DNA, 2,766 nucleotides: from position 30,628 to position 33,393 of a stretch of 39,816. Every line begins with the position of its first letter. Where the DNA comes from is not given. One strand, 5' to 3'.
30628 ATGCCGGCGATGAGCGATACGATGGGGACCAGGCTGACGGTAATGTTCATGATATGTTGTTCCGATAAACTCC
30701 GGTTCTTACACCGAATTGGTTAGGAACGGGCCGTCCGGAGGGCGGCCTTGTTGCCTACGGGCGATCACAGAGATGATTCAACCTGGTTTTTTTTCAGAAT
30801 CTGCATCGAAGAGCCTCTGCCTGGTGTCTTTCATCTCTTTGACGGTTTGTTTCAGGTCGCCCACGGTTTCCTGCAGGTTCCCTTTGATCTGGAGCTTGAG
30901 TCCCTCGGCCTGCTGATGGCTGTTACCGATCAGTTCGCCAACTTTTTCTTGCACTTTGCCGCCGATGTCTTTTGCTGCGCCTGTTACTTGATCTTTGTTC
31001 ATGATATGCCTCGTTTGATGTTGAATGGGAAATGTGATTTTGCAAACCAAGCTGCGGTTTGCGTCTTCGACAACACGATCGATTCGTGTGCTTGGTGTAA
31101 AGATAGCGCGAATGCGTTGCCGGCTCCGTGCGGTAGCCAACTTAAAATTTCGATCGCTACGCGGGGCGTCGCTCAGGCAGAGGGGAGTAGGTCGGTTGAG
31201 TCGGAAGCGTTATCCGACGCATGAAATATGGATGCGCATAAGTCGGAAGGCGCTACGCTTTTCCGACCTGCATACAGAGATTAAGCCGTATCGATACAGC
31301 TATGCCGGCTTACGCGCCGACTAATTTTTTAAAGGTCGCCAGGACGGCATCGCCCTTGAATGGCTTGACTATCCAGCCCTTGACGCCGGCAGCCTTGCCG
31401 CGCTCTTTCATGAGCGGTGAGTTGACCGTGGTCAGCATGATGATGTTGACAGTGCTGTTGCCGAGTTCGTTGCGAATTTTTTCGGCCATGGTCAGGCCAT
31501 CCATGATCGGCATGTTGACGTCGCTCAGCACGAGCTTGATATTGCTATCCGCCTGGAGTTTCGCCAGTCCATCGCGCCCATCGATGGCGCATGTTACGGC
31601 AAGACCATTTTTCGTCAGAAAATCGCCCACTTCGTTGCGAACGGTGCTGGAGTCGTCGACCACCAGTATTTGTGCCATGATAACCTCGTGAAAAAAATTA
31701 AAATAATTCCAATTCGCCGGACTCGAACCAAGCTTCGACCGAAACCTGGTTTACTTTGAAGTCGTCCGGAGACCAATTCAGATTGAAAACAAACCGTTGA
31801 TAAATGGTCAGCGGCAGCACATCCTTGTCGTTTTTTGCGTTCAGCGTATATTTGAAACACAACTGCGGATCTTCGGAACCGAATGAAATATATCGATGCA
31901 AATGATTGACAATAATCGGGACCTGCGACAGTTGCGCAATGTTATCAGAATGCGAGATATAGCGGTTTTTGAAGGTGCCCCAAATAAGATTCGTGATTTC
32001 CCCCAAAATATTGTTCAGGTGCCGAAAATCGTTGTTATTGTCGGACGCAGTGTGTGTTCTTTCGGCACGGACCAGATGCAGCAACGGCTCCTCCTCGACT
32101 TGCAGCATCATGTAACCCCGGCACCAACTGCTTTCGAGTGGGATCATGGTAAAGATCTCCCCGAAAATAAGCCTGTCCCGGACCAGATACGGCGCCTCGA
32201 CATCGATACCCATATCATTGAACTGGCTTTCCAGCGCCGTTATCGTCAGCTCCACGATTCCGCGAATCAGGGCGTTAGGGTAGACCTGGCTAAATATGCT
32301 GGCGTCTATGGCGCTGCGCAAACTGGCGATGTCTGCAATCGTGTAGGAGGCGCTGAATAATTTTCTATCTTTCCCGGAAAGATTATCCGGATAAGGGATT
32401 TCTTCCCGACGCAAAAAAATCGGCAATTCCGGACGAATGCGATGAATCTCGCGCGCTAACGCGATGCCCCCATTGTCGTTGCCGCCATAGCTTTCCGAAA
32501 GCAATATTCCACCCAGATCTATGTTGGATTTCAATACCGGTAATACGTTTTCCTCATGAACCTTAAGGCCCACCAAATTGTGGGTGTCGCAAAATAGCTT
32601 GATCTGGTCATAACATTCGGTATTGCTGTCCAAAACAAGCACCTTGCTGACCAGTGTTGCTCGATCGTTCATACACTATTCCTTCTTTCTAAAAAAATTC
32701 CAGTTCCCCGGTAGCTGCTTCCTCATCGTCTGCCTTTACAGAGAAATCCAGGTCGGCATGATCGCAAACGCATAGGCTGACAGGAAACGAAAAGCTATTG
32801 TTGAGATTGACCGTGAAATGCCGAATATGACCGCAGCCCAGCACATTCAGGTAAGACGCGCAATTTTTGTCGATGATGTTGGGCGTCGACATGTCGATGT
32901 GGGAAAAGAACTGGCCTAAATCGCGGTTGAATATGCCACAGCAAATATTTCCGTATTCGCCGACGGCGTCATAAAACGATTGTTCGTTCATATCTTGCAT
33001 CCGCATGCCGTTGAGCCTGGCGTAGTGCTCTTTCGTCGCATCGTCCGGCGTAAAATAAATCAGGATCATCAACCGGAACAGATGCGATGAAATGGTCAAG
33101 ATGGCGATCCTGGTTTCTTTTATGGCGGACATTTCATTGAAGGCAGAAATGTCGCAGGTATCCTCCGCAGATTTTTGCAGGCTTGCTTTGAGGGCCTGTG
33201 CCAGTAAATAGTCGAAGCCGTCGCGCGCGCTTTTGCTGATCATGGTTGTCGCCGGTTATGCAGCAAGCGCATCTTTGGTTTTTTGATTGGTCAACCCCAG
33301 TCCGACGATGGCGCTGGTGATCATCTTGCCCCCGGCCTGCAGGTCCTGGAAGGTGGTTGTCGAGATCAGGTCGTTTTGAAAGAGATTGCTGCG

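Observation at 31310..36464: Compact chemosensory-like operon without CheW, CheR or CheB, built around a receptor-kinase fusion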

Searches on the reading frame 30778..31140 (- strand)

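Call 57: search_protein_families(library=pfam, proteins=[window:30778-31140:-], max_evalue=0.0001)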
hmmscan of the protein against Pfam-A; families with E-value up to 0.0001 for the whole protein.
window:30778-31140:- (120 aa): 1 family
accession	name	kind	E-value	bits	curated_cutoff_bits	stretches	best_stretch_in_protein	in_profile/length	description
PF05532.17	CsbD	-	5.5e-13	49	40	1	50-102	1-53/53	CsbD-like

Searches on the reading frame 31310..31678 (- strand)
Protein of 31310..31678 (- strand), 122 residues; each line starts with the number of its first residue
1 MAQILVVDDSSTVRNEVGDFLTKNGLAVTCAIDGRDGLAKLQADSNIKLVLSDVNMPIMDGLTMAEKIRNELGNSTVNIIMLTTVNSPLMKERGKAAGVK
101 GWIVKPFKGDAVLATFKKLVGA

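Call 3: search_protein_families(library=pfam, proteins=[window:31310-31678:-], max_evalue=1)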
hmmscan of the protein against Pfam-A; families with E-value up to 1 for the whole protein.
window:31310-31678:- (122 aa): 2 families
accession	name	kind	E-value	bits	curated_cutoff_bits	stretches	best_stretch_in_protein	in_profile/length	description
PF00072.30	Response_reg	-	1e-21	77.6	30.2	1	4-114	1-108/111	Response regulator receiver domain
PF24896.1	Receiver_CRE1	-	0.098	13.3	27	1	12-121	16-136/136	AHK4/CRE1/WOL first receiver domain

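Call 4: search_protein_families(library=ncbifam, proteins=[window:31310-31678:-], max_evalue=1)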
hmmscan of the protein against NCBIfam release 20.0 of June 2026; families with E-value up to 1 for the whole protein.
window:31310-31678:- (122 aa): 100 families (the best 25 are shown)
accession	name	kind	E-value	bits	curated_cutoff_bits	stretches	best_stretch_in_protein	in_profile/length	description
NF007901.0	PRK10610.1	equivalog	4.9e-17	62.3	189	1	3-112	7-116/129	chemotaxis response regulator CheY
NF041733.1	resp_reg_CseB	equivalog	5.4e-17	61.9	350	1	3-117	2-112/228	two-component system response regulator CseB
NF011874.0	PRK15347.1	equivalog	1.5e-15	56.4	852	1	3-107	692-797/921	two component system sensor kinase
NF008099.0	PRK10841.1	equivalog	2.1e-15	55.6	920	1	3-113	826-933/949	two-component system sensor histidine kinase RcsC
NF040689.1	MtrAB_MtrA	equivalog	7.2e-15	54.9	300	1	4-117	1-110/219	MtrAB system response regulator MtrA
NF012227.0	AdeR_RR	equivalog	7.5e-15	55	340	1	3-117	13-123/239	efflux system response regulator transcription factor AdeR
NF041367.1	CheY_Halo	equivalog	1.3e-14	54.6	200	1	4-118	1-112/114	chemotaxis protein CheY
NF007005.1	PRK09468.1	equivalog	1.6e-14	53.9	331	1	2-118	4-117/237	osmolarity response regulator transcription factor OmpR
NF045944.1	ResRegRpaBCyano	equivalog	2.1e-14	53.5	330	1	5-109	1-101/229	response regulator transcription factor RpaB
NF040534.1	resp_reg_YycF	equivalog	2.3e-14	53.2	340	1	3-117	2-112/231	response regulator YycF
NF007135.0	PRK09581.1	equivalog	3.5e-14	52.5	474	1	1-119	2-119/457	PleD family two-component system response regulator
TIGR01387.1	cztR_silR_copR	subfamily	4.2e-14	52.7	279.2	1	4-118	1-112/218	heavy metal response regulator transcription factor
NF008469.0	PRK11361.1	equivalog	1.2e-13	50.6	714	1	2-110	5-110/461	acetoacetate metabolism transcriptional regulator AtoC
NF033117.2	vanR_ACDEGLN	exception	1.7e-13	50.7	350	1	4-117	1-110/226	VanR-ABDEGLN family response regulator transcription factor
NF050064.1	BlResRespRegCbrR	equivalog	1.7e-13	50.3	600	1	12-118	134-239/415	bile resistance response regulator CbrR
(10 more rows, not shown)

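Call 63: search_solved_structures(query=window:31310-31678:-, max_evalue=1e-10)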
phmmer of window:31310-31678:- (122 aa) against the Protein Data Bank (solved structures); distinct sequences matched with E-value up to 1e-10: 55.
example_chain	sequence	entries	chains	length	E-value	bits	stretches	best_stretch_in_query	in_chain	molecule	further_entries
4h60_A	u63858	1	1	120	5.9e-24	87.4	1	1-119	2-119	Chemotaxis protein CheY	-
4hnr_A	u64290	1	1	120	5.9e-24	87.4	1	1-119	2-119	Chemotaxis protein CheY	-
9xzo_A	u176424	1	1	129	9.8e-15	57.8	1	1-121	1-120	De novo protein M1X0B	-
3gwg_A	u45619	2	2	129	1.8e-14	56.9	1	3-112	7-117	Chemotaxis protein cheY homolog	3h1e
5chy_A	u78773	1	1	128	4e-14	55.8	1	3-111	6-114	CHEY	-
3h1g_A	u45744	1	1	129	9.2e-14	54.6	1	3-112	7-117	Chemotaxis protein cheY homolog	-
8fk2_A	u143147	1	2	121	1.3e-13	54.1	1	1-117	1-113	Putative response regulator CovR VicR-like protein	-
3olw_A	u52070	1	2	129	1.8e-13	53.7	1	3-111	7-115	Chemotaxis protein CheY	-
6chy_A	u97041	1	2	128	2.2e-13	53.4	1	3-111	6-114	CHEY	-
5t3y_A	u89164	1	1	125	2.3e-13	53.4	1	3-110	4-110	Two-component system response regulator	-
8wiw_h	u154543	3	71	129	2.4e-13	53.3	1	3-111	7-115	Chemotaxis protein CheY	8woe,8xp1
3h1f_A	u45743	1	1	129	2.5e-13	53.2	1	3-112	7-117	Chemotaxis protein cheY homolog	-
1ab6_A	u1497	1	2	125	3.4e-13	52.8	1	3-111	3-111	CHEMOTAXIS PROTEIN CHEY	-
1u8t_A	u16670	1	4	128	3.9e-13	52.6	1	3-111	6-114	Chemotaxis protein cheY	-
1udr_A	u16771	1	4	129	4.1e-13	52.5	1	3-111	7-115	CHEY PROTEIN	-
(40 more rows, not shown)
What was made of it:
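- Closest known: Vibrio cholerae CheY4. Same: Best solved-structure match of the operon's CheY: 87 bits versus 52-57 bits for motor CheYs (call 63).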

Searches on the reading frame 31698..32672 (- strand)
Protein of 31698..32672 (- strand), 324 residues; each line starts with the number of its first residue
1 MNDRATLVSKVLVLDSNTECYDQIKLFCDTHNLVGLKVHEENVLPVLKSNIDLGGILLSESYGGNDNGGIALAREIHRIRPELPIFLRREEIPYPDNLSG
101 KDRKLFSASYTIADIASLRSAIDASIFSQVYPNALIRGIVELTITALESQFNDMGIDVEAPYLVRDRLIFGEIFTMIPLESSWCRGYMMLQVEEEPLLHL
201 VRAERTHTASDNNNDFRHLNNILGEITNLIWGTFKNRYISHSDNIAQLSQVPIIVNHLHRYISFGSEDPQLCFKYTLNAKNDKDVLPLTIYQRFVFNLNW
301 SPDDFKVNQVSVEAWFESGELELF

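Call 3: search_protein_families(library=pfam, proteins=[window:31698-32672:-], max_evalue=1)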
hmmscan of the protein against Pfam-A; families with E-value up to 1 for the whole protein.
window:31698-32672:- (324 aa): 2 families
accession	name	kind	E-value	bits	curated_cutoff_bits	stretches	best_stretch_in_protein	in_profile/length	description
PF13690.11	CheX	-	1.2e-08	35.4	27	1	174-275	2-93/94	Chemotaxis phosphatase CheX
PF03709.21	OKR_DC_1_N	-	0.16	12.6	29.3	1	41-90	27-71/111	Orn/Lys/Arg decarboxylase, N-terminal domain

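Call 4: search_protein_families(library=ncbifam, proteins=[window:31698-32672:-], max_evalue=1)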
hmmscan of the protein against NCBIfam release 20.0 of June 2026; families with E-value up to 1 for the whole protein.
window:31698-32672:- (324 aa): 0 families

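Call 25: find_homologous_proteins(query=window:31698-32672:-, max_evalue=0.00001)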
Query window:31698-32672:- (324 aa): 1830 proteins with E <= 0.00001 among 3424 candidates; the best 120 are listed.
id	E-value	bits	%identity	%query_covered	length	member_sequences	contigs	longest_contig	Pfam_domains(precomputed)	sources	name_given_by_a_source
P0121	5.0e-216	734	100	100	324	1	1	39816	-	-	-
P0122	2.0e-165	568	77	100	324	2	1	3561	-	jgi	-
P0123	6.4e-149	513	70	100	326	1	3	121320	-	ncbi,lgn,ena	-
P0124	6.8e-148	510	70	100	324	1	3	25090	-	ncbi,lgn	-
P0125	6.0e-146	504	70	100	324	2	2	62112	-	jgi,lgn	jgi:hypothetical protein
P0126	1.1e-144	500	68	100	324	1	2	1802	-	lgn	-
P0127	1.5e-143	496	68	100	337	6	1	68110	PF13690.12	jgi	jgi:hypothetical protein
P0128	1.7e-141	489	67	100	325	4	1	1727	PF13690.12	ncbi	-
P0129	2.3e-141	489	66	100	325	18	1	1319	PF13690.12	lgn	-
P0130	1.2e-139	483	67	100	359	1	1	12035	-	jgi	jgi:hypothetical protein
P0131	1.5e-139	483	67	100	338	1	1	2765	-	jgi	jgi:hypothetical protein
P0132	4.9e-139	481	66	100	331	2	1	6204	-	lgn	-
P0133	9.2e-139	480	67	100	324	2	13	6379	-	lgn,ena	-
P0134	1.7e-138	479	65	96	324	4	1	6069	-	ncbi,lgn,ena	-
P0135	1.9e-138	479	67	100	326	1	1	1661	PF13690.12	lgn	-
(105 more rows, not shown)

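Call 37: predict_structure(alignment_id=A2)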
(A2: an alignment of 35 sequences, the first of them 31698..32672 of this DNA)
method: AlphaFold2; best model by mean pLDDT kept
length: 324 residues; sequences in the alignment: 35
mean_pLDDT: 80.2   pTM: 0.81
mean pLDDT of the five models: 80.2, 77.2, 75.9, 74.6, 73.7
residues with pLDDT >= 90: 96; 70-90: 154; 50-70: 65; < 50: 9
segments of 3 or more residues with pLDDT < 50: 1-6
pLDDT, mean of each block of 10 residues (from residue 1): 52 91 91 88 88 91 86 93 93 81 90 91 77 85 93 90 67 78 77 86 79 65 89 82 59 65 59 90 85 74 60 71 76
secondary structure, 60 per line:
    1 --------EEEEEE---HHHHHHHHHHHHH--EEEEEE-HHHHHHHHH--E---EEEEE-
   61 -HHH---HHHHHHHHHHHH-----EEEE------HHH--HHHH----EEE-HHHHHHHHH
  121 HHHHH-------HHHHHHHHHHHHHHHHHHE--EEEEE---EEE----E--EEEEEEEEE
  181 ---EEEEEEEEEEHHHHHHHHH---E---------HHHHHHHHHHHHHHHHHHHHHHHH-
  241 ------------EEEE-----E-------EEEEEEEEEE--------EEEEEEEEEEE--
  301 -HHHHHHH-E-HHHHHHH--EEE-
elements in order: E9-14 H18-30 E33-38 H40-48 E55-59 H68-79 E85-88 H100-103 E108-110 H112-125 H133-150 E154-158 E162-164 E172-180 E184-193 H194-202 H216-239 E253-256 E270-279 E288-298 H302-308 H312-318 E321-323

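Call 39: fold_search(model_id=the predicted structure, library=pdb)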
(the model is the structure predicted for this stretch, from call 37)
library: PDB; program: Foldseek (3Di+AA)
matches with E <= 10: 1375; with E <= 0.001: 17
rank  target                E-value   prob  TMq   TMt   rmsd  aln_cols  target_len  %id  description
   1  8t85                  3.5e-06  1.00  0.30  0.29  17.7       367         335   12  Structure of RssB bound to beryllofluoride (released 2024-01-17)
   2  3iic_A                4.0e-06  1.00  0.37  0.72   4.5       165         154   19  Crystal structure of CheC-like superfamily protein (YP_001095400.1) from Shewanella SP. PV-4 at 2.13 A resolution (released 2009-08-18)
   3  3h2d_A                5.4e-06  1.00  0.35  0.68   4.9       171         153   16  Crystal structure of a chemotactic chec-like protein (so_3915) from shewanella oneidensis mr-1 at 1.86 A resolution (released 2009-04-28)
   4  3qta_B                8.7e-06  1.00  0.38  0.57   4.7       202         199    9  Crystal structure of a CheC-like protein (rrnAC0528) from Haloarcula marismortui ATCC 43049 at 2.00 A resolution (released 2011-04-06)
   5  8twd_D                1.3e-05  1.00  0.30  0.30  17.9       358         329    9  Structure of IraM-bound RssB (released 2024-01-10)
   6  6vpw_A                1.6e-05  1.00  0.34  0.67   4.9       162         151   15  1.90 Angstrom Resolution Crystal Structure Chemotaxis protein CheX from Vibrio vulnificus (released 2021-02-10)
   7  3h2d_B                2.3e-05  1.00  0.36  0.71   4.5       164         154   15  Crystal structure of a chemotactic chec-like protein (so_3915) from shewanella oneidensis mr-1 at 1.86 A resolution (released 2009-04-28)
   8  8twd_C                2.3e-05  0.99  0.29  0.29  17.9       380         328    9  Structure of IraM-bound RssB (released 2024-01-10)
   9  2f9z_A                6.0e-05  1.00  0.33  0.50   6.0       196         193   12  Complex between the chemotaxis deamidase CheD and the chemotaxis phosphatase CheC from Thermotoga maritima (released 2006-06-06)
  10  6od1_A                8.6e-05  0.99  0.30  0.30  18.4       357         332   11  IraD-bound to RssB D58P variant (released 2019-04-24)
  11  4hyn_A                9.8e-05  1.00  0.26  0.39   9.3       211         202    8  X-ray crystal structure of Thermotoga maritima FliY (released 2013-04-03)
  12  2f9z_B                1.2e-04  1.00  0.33  0.51   6.0       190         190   14  Complex between the chemotaxis deamidase CheD and the chemotaxis phosphatase CheC from Thermotoga maritima (released 2006-06-06)
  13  4hyn_B                1.8e-04  1.00  0.28  0.42   7.4       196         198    9  X-ray crystal structure of Thermotoga maritima FliY (released 2013-04-03)
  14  1xkr                  2.4e-04  1.00  0.35  0.52   5.8       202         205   15  X-ray Structure of Thermotoga maritima CheC (released 2004-12-07)
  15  4cbv_C                3.9e-04  1.00  0.28  0.36  12.5       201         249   13  X-ray structure of full-length ComE from Streptococcus pneumoniae. (released 2014-02-12)
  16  1xko_A                7.2e-04  1.00  0.32  0.61   5.4       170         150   16  Structure of Thermotoga maritima CheX (released 2004-12-07)
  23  6vpw_B                1.8e-03  1.00  0.30  0.59   6.4       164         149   15  1.90 Angstrom Resolution Crystal Structure Chemotaxis protein CheX from Vibrio vulnificus (released 2021-02-10)
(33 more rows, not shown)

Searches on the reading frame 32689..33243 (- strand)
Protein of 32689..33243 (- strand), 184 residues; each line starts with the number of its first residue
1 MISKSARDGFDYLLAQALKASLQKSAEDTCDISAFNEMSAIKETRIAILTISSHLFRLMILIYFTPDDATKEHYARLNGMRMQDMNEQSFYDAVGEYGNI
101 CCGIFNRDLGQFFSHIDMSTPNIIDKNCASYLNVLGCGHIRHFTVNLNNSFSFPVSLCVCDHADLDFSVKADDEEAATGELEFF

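Call 3: search_protein_families(library=pfam, proteins=[window:32689-33243:-], max_evalue=1)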
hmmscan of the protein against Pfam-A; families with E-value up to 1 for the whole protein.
window:32689-33243:- (184 aa): 3 families
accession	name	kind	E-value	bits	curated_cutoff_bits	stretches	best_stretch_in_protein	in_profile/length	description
PF13690.11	CheX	-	3.6e-06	27.4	27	1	61-126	14-75/94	Chemotaxis phosphatase CheX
PF04509.17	CheC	-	0.00038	20.8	22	1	92-123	4-36/38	CheC-like family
PF07576.18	BRAP2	-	0.042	14.5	22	1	28-87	23-78/99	BRCA1-associated protein 2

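Call 4: search_protein_families(library=ncbifam, proteins=[window:32689-33243:-], max_evalue=1)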
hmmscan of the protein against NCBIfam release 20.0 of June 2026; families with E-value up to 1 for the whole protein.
window:32689-33243:- (184 aa): 1 family
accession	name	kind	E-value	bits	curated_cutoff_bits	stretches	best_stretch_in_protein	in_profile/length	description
NF041094.1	CheX_Thtogales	equivalog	0.0003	20.6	280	1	61-152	56-144/152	CheY-P phosphatase CheX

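Call 64: search_solved_structures(query=window:32689-33243:-, max_evalue=1, show_alignments=2)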
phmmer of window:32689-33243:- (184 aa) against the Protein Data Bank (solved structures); distinct sequences matched with E-value up to 1: 2.
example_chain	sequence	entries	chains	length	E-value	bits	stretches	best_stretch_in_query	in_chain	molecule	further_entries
1squ_A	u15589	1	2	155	0.0011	22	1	60-126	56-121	CheX protein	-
1xko_A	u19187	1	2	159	0.0011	22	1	60-126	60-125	CHEMOTAXIS protein cheX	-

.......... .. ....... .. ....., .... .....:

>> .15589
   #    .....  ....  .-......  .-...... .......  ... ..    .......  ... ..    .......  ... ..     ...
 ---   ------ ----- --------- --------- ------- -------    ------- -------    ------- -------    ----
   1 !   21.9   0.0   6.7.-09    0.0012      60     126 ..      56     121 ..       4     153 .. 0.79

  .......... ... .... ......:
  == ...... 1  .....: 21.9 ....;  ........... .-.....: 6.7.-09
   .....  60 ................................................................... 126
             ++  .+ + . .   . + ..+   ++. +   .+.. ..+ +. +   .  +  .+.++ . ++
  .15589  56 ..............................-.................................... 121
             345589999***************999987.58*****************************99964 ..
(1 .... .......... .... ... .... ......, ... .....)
